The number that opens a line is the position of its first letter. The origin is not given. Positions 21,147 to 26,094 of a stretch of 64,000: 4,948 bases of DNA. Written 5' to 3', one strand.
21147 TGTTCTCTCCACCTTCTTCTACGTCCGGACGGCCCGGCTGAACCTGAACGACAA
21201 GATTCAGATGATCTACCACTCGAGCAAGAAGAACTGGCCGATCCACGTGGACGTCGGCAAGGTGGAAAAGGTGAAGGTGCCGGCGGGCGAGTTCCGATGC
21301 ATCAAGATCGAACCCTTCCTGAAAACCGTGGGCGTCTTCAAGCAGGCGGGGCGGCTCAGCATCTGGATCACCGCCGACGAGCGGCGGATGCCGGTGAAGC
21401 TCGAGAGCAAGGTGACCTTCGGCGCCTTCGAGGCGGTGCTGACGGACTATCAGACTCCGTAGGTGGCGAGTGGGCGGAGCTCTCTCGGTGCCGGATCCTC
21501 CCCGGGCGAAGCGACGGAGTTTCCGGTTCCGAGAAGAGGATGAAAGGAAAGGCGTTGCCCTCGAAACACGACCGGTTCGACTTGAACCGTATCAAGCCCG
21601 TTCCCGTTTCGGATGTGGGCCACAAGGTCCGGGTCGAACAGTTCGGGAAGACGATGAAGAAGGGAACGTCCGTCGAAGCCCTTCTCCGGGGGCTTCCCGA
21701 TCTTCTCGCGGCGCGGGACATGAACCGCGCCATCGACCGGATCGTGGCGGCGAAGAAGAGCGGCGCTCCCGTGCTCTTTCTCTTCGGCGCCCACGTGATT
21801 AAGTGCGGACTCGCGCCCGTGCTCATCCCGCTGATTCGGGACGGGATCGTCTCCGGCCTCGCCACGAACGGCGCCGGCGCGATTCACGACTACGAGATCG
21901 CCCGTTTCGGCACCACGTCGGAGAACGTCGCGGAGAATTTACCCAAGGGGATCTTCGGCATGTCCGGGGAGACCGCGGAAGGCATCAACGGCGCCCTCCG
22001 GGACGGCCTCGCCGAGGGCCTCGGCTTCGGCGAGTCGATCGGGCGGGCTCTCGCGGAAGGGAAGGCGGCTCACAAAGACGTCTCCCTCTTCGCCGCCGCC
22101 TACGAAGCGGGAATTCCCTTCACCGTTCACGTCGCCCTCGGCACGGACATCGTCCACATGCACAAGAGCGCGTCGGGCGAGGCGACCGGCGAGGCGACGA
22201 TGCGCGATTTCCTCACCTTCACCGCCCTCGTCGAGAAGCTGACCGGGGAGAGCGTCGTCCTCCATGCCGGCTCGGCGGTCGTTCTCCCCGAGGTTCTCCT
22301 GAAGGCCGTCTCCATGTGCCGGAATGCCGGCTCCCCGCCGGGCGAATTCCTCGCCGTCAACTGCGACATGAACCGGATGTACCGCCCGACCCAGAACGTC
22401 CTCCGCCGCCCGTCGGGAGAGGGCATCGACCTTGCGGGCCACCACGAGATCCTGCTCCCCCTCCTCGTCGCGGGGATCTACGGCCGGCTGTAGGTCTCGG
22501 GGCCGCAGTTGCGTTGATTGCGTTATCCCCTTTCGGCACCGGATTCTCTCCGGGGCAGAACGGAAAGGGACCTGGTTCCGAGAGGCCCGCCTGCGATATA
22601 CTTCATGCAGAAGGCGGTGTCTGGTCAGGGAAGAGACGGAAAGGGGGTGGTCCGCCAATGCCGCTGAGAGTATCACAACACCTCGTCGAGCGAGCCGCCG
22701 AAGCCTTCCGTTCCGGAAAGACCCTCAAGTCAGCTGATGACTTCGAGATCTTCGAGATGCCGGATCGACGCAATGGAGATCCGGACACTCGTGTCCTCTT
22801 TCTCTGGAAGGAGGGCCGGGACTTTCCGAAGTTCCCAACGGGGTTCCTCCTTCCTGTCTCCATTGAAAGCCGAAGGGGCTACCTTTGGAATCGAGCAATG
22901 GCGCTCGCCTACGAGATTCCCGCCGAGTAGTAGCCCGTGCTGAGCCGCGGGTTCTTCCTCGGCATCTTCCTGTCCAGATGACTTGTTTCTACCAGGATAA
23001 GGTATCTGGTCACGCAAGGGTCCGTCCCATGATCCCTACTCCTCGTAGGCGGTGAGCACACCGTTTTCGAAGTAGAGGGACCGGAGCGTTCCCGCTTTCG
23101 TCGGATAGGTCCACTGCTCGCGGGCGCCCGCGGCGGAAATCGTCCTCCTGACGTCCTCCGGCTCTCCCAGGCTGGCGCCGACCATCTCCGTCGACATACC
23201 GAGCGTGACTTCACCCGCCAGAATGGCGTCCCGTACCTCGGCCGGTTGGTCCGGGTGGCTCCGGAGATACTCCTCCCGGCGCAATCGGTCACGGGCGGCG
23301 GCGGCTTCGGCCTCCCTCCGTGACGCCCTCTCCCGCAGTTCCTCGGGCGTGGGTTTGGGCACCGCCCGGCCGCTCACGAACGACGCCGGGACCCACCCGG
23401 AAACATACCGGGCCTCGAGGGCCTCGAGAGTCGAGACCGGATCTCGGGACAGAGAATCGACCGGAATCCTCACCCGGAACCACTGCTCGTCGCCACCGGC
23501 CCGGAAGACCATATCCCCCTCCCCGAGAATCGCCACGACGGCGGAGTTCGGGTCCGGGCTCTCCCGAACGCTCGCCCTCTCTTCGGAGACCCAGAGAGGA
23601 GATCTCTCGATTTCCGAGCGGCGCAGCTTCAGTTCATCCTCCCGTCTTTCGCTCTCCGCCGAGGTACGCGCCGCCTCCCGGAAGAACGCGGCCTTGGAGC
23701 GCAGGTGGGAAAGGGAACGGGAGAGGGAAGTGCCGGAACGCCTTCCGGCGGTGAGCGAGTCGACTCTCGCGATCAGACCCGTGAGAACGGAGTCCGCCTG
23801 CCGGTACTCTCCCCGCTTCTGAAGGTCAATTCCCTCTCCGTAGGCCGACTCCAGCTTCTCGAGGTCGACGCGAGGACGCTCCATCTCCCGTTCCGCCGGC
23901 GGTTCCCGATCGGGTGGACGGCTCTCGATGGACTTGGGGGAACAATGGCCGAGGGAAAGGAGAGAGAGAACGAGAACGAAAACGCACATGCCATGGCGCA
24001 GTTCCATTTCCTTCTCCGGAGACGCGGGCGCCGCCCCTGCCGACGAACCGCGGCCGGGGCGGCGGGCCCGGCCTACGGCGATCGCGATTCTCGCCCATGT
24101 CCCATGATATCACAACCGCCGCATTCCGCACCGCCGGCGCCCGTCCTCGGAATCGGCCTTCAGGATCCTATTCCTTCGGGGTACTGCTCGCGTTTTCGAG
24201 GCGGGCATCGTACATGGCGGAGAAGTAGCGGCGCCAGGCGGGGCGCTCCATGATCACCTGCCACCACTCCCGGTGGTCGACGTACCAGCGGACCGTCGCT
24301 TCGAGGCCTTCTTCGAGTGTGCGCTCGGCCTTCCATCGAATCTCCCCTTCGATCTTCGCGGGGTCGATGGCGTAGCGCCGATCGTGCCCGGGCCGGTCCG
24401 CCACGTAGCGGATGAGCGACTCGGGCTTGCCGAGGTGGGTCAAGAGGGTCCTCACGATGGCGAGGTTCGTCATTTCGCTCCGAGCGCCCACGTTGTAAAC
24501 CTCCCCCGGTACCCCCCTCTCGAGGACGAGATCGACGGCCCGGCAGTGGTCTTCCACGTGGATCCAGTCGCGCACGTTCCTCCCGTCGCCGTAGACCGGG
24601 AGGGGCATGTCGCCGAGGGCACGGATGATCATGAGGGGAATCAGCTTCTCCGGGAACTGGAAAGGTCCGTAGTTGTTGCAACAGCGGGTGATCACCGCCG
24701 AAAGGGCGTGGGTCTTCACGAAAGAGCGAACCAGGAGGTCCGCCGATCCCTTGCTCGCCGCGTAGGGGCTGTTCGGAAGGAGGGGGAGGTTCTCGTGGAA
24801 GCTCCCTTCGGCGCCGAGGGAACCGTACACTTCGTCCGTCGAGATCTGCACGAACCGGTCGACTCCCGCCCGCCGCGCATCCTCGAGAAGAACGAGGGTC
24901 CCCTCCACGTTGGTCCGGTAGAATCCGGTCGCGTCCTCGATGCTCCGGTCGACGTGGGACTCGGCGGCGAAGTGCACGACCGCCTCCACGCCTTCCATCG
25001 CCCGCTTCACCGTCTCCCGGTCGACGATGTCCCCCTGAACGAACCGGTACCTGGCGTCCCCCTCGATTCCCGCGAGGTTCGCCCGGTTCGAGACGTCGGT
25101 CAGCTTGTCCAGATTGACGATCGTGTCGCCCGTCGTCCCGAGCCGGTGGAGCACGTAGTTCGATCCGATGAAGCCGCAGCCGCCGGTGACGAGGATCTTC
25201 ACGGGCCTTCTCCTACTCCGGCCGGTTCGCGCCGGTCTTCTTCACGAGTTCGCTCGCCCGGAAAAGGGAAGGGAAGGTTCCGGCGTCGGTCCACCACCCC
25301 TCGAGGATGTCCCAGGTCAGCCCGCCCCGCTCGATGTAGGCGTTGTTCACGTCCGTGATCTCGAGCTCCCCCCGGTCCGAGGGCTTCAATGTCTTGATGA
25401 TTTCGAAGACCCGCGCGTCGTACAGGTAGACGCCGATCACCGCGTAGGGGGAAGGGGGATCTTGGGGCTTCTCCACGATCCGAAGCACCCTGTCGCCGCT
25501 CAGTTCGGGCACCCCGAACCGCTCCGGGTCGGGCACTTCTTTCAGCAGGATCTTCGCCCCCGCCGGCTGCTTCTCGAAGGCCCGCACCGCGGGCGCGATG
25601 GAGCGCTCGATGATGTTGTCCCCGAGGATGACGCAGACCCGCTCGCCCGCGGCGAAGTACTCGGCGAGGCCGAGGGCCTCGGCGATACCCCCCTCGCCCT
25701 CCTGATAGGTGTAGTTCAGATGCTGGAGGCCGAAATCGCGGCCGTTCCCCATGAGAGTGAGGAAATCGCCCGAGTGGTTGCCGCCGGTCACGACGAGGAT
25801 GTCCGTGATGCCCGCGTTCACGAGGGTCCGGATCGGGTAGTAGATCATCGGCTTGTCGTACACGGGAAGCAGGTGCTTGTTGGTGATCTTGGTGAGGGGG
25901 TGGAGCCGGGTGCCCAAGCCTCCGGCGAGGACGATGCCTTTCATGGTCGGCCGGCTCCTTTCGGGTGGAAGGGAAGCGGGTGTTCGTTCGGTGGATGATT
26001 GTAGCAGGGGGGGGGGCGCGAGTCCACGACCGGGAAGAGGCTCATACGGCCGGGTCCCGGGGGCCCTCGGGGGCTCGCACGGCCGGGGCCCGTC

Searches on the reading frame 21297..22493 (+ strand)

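Call 52: search_protein_families(library=pfam, proteins=[window:21297-22493:+], max_evalue=0.01)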
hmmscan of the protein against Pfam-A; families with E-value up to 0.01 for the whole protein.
window:21297-22493:+ (398 aa): 2 families
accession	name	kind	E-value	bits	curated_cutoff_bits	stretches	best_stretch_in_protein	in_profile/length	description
PF21570.3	ArgZ-like_C_2nd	-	0.00017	21.8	27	1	148-207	6-65/213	Arginine dihydrolase ArgZ-like, C-terminal, Rossmann fold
PF01916.23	DS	-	0.0088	15.8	27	0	138-199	12-74/288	Deoxyhypusine synthase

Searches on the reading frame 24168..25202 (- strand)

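Call 52: search_protein_families(library=pfam, proteins=[window:24168-25202:-], max_evalue=0.01)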
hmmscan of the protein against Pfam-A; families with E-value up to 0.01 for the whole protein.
window:24168-25202:- (344 aa): 9 families
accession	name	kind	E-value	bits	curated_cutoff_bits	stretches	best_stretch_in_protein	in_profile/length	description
PF16363.11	GDP_Man_Dehyd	-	1.6e-74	251.8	27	1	4-302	1-331/332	GDP-mannose 4,6 dehydratase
PF01370.27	Epimerase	-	1.2e-66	225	20.9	1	3-239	1-240/240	NAD dependent epimerase/dehydratase family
PF01073.25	3Beta_HSD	-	1.2e-19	70.8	22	1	4-218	1-220/280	3-beta hydroxysteroid dehydrogenase/isomerase family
PF02719.21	Polysacc_synt_2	-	3.5e-15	56.4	20.2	1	3-125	1-131/293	Polysaccharide biosynthesis protein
PF04321.23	RmlD_sub_bind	-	1.1e-13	51.3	27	1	1-179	1-153/287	RmlD substrate binding domain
PF13460.12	NAD_binding_10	-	1.6e-09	38.3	27.2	1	38-159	27-132/184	NAD(P)H-binding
PF07993.18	NAD_binding_4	-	2e-08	34.2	20.1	1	48-174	59-204/258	Male sterility protein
PF00106.31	adh_short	-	0.00056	19.9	26.6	0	3-74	3-73/195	short chain dehydrogenase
PF08659.16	KR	-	0.0093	16.3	22.6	0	3-121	3-135/180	KR domain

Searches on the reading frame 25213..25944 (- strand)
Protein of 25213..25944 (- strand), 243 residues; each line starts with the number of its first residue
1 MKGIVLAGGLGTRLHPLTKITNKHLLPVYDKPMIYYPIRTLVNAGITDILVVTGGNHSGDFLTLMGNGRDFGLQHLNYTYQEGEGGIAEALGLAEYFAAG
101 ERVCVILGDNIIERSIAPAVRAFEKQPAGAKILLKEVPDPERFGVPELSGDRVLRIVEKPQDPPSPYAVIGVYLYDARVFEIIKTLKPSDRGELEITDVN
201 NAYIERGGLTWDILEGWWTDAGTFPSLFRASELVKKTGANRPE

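Call 52: search_protein_families(library=pfam, proteins=[window:25213-25944:-], max_evalue=0.01)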
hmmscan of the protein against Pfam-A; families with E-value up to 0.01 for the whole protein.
window:25213-25944:- (243 aa): 2 families
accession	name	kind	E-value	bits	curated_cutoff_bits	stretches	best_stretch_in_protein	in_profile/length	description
PF00483.29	NTP_transferase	-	1.2e-54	186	21.2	1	2-235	1-243/245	Nucleotidyl transferase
PF12804.13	NTP_transf_3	-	5.2e-09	36.9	27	1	3-127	1-115/160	MobA-like NTP transferase domain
